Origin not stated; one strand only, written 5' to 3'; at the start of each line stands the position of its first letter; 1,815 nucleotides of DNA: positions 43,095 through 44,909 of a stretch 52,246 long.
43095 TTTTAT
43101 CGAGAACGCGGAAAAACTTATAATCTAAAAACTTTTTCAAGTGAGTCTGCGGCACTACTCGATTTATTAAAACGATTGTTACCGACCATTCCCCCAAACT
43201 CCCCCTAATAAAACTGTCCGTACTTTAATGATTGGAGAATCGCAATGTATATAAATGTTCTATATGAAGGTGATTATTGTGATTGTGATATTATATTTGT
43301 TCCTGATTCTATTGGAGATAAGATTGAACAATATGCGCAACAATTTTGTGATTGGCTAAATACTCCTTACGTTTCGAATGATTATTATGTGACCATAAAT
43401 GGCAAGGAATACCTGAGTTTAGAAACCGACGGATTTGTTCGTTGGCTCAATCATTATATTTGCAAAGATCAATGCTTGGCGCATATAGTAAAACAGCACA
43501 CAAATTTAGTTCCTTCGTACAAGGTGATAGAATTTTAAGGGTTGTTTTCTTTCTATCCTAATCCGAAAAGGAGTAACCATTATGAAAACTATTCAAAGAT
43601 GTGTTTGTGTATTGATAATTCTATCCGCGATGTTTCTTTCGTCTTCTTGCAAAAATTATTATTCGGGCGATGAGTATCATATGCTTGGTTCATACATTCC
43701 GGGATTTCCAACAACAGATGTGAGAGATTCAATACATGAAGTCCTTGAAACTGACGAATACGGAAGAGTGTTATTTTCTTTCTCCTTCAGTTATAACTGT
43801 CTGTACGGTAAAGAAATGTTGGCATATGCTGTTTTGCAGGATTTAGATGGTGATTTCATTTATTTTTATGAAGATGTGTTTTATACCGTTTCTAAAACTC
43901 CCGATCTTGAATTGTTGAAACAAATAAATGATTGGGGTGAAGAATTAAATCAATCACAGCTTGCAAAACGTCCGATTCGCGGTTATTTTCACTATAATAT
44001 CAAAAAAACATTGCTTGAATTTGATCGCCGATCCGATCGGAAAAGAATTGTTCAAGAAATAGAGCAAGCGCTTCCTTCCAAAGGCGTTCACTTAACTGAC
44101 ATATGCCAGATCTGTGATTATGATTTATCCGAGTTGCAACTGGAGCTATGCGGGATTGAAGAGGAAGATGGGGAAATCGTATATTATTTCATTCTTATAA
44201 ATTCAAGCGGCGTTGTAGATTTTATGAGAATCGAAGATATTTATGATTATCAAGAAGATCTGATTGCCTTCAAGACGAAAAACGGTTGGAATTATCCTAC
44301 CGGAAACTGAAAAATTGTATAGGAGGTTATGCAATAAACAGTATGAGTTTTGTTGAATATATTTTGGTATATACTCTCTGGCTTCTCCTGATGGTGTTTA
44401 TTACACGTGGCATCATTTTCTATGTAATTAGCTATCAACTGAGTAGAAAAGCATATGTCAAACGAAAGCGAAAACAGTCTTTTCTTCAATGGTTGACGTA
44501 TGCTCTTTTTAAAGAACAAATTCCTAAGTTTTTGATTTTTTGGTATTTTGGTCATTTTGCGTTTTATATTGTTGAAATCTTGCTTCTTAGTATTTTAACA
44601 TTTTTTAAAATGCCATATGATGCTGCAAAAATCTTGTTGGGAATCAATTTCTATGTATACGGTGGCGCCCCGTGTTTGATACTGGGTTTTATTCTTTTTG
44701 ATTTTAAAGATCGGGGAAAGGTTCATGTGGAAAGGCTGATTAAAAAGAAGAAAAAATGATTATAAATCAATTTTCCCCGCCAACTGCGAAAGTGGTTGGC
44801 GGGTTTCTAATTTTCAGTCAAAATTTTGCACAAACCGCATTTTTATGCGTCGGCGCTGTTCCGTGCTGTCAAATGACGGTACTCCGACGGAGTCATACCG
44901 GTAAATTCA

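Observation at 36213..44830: AT-rich 8.6-kb island made of four hairpin-bounded, promoter-headed cassettes encoding 15 small orphan proteins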

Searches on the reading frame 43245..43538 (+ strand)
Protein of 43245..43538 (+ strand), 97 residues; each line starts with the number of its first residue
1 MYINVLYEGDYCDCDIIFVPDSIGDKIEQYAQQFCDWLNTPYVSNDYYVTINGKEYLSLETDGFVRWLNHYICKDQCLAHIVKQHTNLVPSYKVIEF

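Call 10: search_protein_families(library=pfam, max_evalue=0.1, proteins=[window:43245-43538:+])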
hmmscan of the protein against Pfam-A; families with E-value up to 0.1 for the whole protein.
window:43245-43538:+ (97 aa): 0 families

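Call 25: find_encoding_contigs(protein=window:43245-43538:+, flank=10000, max_places=10)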
Protein window:43245-43538:+ (97 aa): 4 contigs read that carry it; 3 places shown.
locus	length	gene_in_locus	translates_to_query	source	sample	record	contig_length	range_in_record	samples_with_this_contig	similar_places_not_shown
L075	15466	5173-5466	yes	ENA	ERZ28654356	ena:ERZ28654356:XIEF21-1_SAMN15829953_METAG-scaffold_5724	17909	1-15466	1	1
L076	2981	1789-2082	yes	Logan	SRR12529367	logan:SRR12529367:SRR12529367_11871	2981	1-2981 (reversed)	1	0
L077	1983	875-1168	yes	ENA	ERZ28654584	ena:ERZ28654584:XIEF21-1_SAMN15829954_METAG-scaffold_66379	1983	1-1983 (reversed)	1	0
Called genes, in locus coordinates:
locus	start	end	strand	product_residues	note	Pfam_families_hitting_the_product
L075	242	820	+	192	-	-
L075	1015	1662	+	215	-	-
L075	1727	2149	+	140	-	-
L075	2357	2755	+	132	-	-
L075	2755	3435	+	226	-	-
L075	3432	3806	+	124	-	-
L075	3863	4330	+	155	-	-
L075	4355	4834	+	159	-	-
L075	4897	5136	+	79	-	-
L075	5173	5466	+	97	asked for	-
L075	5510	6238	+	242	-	-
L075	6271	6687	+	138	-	-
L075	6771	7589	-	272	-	PF07883:Cupin_2 (weak), PF00165:HTH_AraC, PF12833:HTH_18, PF00165:HTH_AraC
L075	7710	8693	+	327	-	PF08240:ADH_N, PF00107:ADH_zinc_N, PF13602:ADH_zinc_N_2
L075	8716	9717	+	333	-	PF01370:Epimerase (weak), PF16363:GDP_Man_Dehyd (faint)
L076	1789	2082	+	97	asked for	-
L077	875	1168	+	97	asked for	-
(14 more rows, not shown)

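Call 32: search_protein_families(library=padloc, max_evalue=0.1, proteins=[window:43245-43538:+])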
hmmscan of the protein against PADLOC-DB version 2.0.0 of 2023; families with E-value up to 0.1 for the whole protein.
window:43245-43538:+ (97 aa): 1 family
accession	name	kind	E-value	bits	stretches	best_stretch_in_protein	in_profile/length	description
PDLC00193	HamB1|HamB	-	0.012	12.2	1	4-84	72-148/570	DEAD-box helicase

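Call 35: search_protein_families(library=ncbifam, max_evalue=0.1, proteins=[window:43245-43538:+])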
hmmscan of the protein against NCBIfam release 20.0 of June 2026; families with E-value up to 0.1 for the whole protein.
window:43245-43538:+ (97 aa): 0 families

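Call 40: search_protein_families(library=phrogs, max_evalue=0.01, proteins=[window:43245-43538:+])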
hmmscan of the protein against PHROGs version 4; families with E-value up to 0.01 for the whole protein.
window:43245-43538:+ (97 aa): 1 family
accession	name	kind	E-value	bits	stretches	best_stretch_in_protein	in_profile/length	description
phrog_8699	-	unknown function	0.0065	17.4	0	26-59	8-41/103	-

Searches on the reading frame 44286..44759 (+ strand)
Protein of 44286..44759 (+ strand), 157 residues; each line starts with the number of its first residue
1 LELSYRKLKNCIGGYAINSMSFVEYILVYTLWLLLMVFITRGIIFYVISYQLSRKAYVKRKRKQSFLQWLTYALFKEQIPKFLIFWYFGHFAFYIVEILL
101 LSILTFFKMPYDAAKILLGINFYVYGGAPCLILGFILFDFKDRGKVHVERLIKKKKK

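Call 10: search_protein_families(library=pfam, max_evalue=0.1, proteins=[window:44286-44759:+])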
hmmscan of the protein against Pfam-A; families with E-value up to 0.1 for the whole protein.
window:44286-44759:+ (157 aa): 0 families

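Call 32: search_protein_families(library=padloc, max_evalue=0.1, proteins=[window:44343-44759:+])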
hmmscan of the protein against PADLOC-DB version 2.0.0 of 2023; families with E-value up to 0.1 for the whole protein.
window:44343-44759:+ (138 aa): 0 families

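Call 35: search_protein_families(library=ncbifam, max_evalue=0.1, proteins=[window:44343-44759:+])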
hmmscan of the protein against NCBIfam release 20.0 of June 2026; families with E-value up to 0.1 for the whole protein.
window:44343-44759:+ (138 aa): 1 family
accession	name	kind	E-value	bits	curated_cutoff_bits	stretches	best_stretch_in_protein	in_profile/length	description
NF004479.0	PRK05815.1-4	equivalog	0.0026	17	268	1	8-81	13-84/238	F0F1 ATP synthase subunit A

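Call 40: search_protein_families(library=phrogs, max_evalue=0.01, proteins=[window:44343-44759:+])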
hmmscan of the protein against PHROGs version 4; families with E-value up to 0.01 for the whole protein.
window:44343-44759:+ (138 aa): 0 families
